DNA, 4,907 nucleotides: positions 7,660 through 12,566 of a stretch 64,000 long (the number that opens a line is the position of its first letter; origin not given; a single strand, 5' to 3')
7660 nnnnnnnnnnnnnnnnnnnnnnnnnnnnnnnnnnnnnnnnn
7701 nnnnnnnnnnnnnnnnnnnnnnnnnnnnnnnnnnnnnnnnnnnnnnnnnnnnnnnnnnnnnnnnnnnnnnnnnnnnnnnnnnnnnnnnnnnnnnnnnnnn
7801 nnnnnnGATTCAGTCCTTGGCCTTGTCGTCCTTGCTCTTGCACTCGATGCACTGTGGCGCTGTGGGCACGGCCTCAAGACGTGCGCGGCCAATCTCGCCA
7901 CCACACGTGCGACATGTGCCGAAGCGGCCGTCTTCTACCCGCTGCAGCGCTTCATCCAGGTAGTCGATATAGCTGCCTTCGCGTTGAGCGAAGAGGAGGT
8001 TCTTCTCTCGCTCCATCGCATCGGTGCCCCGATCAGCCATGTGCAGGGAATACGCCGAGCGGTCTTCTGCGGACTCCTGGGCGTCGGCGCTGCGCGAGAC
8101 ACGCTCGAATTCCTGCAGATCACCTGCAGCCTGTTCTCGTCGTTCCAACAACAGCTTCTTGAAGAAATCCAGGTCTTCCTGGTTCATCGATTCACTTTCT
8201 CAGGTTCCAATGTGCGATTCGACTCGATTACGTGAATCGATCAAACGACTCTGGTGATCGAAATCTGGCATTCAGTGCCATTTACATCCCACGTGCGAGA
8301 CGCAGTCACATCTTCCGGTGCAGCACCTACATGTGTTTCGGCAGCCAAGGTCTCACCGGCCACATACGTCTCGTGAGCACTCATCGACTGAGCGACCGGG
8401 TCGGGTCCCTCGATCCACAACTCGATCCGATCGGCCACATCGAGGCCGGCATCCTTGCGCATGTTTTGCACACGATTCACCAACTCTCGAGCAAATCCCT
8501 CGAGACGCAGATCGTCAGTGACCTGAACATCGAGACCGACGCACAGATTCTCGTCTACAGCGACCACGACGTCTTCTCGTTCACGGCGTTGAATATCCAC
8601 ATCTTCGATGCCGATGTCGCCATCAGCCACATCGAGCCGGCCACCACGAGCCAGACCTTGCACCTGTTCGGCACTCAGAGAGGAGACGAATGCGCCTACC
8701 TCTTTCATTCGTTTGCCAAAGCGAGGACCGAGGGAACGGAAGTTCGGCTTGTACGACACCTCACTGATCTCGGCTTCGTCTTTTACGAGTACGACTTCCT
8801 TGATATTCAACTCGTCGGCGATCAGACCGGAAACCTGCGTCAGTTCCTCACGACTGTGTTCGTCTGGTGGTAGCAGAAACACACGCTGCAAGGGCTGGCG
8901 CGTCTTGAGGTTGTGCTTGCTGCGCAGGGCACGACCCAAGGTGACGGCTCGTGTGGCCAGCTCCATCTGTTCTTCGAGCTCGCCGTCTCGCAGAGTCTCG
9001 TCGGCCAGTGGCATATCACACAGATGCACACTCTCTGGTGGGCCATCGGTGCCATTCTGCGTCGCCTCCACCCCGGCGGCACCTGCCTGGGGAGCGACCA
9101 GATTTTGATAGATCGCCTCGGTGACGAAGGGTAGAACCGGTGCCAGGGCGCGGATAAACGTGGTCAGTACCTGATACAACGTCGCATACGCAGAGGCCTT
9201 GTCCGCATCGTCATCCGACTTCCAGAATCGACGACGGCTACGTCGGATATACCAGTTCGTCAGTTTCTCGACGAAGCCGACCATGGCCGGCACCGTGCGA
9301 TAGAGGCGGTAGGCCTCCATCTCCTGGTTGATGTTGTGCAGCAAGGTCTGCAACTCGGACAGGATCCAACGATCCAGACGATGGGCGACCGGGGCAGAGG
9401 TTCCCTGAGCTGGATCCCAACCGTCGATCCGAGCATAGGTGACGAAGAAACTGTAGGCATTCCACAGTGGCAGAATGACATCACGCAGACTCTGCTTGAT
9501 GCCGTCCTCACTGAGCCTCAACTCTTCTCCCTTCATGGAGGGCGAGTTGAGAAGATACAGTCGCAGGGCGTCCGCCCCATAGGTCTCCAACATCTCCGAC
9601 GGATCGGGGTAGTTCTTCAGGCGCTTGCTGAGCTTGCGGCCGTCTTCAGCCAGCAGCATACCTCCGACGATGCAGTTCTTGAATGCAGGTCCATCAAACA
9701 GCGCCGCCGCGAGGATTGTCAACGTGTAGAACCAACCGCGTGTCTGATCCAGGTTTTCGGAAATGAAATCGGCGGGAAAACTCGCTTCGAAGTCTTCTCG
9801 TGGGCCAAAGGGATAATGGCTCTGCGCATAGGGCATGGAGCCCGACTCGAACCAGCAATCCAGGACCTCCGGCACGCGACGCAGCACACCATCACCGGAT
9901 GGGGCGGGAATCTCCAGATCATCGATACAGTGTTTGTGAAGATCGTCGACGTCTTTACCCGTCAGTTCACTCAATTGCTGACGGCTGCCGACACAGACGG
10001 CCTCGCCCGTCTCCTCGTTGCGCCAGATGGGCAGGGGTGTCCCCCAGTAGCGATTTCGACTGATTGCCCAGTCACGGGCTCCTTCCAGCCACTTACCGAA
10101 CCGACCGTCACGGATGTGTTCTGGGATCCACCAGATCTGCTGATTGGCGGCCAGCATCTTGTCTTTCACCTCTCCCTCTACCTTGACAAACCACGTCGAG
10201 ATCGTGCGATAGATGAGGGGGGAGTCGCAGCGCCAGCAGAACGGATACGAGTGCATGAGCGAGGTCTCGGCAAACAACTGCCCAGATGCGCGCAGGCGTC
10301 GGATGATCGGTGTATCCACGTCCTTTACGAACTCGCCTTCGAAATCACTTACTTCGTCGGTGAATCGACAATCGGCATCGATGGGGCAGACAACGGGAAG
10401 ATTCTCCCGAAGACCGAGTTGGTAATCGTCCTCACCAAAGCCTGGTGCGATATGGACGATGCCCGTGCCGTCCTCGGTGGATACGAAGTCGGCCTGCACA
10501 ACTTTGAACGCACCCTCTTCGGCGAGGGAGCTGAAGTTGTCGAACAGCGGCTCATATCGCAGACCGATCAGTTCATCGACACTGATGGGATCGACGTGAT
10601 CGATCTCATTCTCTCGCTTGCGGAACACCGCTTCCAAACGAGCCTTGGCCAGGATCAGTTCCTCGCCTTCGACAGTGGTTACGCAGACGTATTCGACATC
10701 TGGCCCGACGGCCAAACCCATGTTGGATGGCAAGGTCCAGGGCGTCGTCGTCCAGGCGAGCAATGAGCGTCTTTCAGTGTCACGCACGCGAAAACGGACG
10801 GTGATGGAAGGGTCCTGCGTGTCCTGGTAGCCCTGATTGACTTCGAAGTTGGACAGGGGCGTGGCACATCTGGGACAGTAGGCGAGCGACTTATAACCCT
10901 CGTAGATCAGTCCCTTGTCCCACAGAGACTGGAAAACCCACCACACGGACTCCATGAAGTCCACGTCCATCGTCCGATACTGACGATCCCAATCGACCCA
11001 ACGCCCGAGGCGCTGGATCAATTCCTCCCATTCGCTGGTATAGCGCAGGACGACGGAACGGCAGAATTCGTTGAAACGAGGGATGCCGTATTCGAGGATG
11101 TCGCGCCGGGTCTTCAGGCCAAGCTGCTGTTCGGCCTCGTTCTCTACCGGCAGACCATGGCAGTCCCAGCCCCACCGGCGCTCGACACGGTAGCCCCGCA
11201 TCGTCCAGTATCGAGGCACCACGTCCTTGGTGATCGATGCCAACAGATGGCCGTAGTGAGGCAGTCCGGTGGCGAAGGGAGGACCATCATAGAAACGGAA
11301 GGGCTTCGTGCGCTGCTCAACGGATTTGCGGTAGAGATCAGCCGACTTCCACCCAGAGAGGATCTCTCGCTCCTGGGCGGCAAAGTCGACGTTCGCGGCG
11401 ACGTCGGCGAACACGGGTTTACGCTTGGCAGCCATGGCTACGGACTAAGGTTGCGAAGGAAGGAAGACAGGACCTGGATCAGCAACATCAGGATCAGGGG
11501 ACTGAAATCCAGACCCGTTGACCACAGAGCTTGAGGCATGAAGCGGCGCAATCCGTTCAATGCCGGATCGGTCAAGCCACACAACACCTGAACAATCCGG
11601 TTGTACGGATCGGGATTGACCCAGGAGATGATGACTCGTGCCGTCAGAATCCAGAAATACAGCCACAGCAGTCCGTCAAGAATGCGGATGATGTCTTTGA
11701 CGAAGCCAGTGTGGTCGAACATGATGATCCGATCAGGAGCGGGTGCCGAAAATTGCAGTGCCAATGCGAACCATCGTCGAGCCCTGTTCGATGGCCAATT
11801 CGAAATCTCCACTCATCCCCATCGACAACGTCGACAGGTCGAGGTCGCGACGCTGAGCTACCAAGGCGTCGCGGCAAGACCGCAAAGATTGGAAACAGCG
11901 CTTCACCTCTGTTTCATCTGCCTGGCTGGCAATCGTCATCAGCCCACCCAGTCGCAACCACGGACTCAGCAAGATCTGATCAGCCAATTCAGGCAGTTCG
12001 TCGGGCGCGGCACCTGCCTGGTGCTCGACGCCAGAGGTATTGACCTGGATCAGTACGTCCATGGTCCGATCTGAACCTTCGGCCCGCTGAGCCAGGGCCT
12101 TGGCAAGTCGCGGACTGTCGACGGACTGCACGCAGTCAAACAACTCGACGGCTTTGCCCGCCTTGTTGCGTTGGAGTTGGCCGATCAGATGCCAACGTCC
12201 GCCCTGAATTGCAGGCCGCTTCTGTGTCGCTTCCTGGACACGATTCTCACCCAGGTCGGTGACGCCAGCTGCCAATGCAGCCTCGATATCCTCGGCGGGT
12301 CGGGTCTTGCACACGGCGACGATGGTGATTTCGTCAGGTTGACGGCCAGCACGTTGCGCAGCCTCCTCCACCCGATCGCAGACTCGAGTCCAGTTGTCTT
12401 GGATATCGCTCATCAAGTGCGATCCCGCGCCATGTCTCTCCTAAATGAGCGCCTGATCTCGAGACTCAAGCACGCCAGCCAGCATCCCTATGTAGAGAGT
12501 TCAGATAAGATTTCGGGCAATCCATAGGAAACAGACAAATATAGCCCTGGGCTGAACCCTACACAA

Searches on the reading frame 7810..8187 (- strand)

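Call 32: search_protein_families(library=pfam, proteins=[window:7810-8187:-], max_evalue=0.0001)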
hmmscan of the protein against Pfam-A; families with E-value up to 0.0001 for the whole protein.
window:7810-8187:- (125 aa): 1 family
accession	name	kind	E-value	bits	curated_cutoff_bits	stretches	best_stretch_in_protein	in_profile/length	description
PF01258.23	zf-dskA_traR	-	1e-11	45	24.9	1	87-119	1-33/36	Prokaryotic dksA/traR C4-type zinc finger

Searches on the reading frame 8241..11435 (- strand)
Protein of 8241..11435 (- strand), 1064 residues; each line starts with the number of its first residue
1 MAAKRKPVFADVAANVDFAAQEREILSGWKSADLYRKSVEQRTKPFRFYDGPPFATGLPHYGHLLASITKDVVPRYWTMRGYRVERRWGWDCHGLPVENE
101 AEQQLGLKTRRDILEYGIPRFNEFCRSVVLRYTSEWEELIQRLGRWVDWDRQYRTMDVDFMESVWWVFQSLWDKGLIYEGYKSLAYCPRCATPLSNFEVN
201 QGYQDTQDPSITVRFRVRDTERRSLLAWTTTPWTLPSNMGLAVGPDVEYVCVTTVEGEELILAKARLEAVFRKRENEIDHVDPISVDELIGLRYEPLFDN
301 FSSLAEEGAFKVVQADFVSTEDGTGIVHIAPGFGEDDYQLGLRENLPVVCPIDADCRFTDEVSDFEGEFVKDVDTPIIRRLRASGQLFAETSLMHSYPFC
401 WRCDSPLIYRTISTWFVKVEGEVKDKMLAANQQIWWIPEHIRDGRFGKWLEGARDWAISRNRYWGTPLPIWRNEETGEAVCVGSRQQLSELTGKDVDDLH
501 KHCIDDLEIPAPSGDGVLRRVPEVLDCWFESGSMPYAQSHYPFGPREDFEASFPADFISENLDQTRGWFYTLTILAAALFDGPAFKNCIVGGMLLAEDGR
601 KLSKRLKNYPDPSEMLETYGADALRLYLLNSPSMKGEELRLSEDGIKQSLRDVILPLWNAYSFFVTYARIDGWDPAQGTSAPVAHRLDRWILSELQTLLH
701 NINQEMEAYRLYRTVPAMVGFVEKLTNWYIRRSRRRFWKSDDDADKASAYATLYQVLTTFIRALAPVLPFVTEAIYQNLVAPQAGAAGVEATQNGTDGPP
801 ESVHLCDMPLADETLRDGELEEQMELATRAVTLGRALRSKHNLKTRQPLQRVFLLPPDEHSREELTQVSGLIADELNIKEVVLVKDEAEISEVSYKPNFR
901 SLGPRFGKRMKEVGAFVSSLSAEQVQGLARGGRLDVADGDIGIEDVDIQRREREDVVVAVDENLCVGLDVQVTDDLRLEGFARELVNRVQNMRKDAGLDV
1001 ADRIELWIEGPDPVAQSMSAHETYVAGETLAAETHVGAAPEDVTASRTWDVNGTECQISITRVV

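Call 66: search_protein_families(library=pfam, proteins=[window:8241-11435:-], max_evalue=0.0001)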
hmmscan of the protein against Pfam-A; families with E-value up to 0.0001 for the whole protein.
window:8241-11435:- (1064 aa): 4 families
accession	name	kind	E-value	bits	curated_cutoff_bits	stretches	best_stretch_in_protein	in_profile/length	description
PF00133.28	tRNA-synt_1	-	7.8e-136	453.5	22.7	1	25-638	2-412/414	tRNA synthetases class I (I, L, M and V)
PF19302.4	DUF5915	-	5.6e-52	176.6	27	1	871-1062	3-194/195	Domain of unknown function (DUF5915)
PF08264.19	Anticodon_1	-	2e-33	115.8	25.1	1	688-850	1-145/148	Anticodon-binding domain of tRNA ligase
PF09334.17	tRNA-synt_1g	-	4.8e-17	62.2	20.1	1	53-199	8-135/391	tRNA synthetases class I (M)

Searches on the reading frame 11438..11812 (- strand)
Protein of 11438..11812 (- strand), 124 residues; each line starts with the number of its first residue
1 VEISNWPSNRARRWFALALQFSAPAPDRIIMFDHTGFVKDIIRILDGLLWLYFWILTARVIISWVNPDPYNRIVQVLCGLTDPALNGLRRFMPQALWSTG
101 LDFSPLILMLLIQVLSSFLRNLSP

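Call 66: search_protein_families(library=pfam, proteins=[window:11438-11812:-], max_evalue=0.0001)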
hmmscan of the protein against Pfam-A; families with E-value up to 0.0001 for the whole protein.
window:11438-11812:- (124 aa): 1 family
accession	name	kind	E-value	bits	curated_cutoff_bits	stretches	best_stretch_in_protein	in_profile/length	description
PF02325.22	YGGT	-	3.7e-20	72.5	27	1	48-119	3-70/70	YGGT family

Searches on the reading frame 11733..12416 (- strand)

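Call 32: search_protein_families(library=pfam, proteins=[window:11733-12416:-], max_evalue=0.0001)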
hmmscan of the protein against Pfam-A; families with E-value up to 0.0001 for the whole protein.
window:11733-12416:- (227 aa): 1 family
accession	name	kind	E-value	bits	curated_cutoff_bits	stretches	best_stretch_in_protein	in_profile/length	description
PF01168.26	Ala_racemase_N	-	5.1e-29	102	24.1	1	17-226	11-219/220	Alanine racemase, N-terminal domain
